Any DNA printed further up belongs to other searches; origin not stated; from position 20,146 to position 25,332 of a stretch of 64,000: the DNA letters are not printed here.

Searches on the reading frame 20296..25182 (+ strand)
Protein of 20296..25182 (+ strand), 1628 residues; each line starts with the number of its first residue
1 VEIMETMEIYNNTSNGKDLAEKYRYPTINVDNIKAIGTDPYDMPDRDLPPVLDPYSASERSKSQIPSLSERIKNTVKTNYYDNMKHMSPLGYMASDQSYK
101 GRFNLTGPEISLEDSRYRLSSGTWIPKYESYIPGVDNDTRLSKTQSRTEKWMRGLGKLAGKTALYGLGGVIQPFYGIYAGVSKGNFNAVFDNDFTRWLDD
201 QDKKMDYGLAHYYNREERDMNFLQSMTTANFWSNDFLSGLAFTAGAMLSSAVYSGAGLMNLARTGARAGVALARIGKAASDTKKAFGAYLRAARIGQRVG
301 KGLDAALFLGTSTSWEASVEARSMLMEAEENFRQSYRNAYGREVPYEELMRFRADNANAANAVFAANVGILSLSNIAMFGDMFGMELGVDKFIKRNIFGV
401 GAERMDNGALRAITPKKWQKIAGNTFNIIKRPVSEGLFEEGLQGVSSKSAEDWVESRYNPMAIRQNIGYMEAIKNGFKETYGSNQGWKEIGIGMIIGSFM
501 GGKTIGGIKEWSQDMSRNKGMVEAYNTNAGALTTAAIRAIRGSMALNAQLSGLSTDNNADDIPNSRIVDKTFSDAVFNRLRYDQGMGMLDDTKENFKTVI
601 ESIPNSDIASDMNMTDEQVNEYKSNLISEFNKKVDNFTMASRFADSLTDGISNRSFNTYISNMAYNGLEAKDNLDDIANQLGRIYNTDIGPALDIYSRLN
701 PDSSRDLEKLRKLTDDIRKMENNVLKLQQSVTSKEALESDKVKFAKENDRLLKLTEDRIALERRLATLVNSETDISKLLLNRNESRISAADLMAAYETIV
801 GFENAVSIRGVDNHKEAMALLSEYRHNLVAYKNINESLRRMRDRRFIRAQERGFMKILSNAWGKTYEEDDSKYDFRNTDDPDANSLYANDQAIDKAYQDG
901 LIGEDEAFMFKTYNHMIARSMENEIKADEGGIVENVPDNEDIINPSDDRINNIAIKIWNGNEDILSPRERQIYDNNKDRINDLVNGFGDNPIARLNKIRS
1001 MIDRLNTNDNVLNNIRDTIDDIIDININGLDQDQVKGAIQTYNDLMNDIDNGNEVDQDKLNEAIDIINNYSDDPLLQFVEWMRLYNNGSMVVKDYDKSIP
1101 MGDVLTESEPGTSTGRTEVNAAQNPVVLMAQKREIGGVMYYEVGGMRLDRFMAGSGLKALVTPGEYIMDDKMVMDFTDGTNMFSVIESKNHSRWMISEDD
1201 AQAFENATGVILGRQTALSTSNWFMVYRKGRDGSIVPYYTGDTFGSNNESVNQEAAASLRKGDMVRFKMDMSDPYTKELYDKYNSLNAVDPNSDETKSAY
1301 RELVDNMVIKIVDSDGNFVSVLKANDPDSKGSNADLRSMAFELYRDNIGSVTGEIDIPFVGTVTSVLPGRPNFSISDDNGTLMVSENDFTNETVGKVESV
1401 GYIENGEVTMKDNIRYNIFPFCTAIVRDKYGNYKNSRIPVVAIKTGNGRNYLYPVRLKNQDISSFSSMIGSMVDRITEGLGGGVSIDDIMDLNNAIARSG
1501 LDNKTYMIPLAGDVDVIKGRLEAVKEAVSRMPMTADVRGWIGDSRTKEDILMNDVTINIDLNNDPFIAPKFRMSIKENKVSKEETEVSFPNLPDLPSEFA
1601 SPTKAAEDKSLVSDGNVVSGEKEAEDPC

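Call 13: search_protein_families(library=phrogs, proteins=[window:20296-25182:+])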
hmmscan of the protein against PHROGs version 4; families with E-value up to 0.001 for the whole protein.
window:20296-25182:+ (1628 aa): 1 family
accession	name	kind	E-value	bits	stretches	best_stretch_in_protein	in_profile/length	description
phrog_32390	-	unknown function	3.4e-76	257.6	2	111-754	72-760/1957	-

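Call 14: search_protein_families(library=pfam, proteins=[window:20296-25182:+])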
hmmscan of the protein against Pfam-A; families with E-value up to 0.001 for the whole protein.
window:20296-25182:+ (1628 aa): 0 families
